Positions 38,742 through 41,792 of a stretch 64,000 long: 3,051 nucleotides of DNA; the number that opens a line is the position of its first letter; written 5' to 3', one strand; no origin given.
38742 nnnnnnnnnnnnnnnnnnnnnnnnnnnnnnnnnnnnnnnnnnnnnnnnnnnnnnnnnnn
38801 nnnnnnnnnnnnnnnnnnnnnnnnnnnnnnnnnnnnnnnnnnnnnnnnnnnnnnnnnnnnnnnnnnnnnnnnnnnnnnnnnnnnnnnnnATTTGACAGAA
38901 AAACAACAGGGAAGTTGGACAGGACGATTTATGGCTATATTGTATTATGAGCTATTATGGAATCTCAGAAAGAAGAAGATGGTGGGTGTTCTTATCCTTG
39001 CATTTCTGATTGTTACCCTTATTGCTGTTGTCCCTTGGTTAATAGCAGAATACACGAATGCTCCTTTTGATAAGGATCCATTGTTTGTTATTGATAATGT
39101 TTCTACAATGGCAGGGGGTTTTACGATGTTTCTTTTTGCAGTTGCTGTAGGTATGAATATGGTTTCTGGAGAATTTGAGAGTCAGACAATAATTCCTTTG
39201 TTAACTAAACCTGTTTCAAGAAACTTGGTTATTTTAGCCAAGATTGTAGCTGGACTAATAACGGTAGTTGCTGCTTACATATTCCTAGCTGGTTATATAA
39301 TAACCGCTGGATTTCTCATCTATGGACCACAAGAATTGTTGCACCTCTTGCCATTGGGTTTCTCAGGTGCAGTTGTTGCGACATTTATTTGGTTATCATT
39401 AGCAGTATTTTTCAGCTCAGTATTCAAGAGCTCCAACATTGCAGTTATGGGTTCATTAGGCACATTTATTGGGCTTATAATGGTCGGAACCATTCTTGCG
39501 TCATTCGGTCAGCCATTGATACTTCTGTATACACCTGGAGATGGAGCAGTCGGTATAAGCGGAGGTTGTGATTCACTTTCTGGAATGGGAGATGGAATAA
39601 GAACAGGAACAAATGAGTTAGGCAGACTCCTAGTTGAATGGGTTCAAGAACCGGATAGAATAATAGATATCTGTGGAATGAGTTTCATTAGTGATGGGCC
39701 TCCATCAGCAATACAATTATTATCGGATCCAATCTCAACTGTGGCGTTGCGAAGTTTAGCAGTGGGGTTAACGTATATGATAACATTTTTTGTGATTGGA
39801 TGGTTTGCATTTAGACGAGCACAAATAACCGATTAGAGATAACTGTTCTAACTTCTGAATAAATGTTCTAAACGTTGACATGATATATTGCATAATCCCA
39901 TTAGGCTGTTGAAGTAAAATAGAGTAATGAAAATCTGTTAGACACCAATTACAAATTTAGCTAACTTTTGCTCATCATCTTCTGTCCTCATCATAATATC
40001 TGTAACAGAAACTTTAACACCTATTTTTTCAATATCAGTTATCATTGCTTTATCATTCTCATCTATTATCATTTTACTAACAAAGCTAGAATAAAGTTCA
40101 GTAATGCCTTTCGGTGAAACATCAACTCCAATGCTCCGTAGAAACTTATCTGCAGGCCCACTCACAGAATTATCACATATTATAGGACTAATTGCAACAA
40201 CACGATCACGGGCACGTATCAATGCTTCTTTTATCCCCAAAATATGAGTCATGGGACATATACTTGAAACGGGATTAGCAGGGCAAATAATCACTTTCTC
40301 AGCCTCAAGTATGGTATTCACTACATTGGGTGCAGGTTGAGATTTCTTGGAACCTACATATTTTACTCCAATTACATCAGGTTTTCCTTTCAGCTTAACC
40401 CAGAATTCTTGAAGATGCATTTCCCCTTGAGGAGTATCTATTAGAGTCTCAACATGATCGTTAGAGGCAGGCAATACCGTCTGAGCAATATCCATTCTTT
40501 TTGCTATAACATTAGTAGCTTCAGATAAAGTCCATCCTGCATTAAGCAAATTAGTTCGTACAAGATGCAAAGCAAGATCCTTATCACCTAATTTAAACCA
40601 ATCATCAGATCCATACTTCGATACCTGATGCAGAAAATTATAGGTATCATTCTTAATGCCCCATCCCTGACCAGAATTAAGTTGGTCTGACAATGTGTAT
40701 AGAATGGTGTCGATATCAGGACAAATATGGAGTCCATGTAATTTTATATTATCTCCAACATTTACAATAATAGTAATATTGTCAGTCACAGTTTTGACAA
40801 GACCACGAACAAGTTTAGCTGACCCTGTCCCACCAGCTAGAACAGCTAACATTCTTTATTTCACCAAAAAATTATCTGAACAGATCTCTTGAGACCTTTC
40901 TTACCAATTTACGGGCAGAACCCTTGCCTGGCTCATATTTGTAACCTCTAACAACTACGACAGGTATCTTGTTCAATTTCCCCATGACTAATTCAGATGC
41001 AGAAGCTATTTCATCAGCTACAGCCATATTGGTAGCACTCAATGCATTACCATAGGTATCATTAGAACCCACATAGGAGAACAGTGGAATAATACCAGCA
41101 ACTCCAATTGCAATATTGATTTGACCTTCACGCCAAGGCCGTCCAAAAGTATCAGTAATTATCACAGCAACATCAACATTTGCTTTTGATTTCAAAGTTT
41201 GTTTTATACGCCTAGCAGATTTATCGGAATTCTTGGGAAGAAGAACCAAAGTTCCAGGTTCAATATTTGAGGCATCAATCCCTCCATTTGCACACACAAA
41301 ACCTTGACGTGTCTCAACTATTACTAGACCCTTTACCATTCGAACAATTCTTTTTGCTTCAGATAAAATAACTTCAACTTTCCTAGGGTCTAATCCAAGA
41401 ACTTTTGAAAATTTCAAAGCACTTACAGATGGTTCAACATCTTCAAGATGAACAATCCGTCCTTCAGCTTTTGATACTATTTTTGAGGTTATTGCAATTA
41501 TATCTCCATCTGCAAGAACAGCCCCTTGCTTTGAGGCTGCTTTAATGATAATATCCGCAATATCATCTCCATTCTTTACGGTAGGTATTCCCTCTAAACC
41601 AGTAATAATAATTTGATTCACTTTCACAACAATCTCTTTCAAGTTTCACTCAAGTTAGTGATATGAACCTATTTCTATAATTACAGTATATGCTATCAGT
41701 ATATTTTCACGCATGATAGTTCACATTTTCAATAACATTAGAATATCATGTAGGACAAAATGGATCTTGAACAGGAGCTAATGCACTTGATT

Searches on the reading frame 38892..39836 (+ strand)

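Call 56: search_protein_families(library=pfam, proteins=[window:38892-39836:+], max_evalue=0.00001)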
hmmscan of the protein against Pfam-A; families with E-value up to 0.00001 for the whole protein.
window:38892-39836:+ (314 aa): 2 families
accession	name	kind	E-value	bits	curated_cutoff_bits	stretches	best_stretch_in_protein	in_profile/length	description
PF12679.13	ABC2_membrane_2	-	5.4e-14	52.5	27.2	1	14-309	1-280/283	ABC-2 family transporter protein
PF12730.13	ABC2_membrane_4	-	2.4e-09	37.9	27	1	23-186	7-170/179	ABC-2 family transporter protein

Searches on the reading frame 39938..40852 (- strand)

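Call 56: search_protein_families(library=pfam, proteins=[window:39938-40852:-], max_evalue=0.00001)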
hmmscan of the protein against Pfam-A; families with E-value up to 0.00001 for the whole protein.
window:39938-40852:- (304 aa): 1 family
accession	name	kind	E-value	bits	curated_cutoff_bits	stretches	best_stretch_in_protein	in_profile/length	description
PF01933.23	CofD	-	1.7e-51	175.6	30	1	4-272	3-260/290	2-phospho-L-lactate transferase CofD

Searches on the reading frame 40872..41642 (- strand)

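Call 79: search_protein_families(library=pfam, proteins=[window:40872-41642:-], max_evalue=0.0001)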
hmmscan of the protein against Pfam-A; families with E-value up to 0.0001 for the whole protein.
window:40872-41642:- (256 aa): 1 family
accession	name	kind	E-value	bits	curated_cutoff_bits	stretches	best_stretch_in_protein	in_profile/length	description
PF01996.21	F420_ligase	-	3.8e-77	259.1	25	1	19-233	4-218/218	F420-0:Gamma-glutamyl ligase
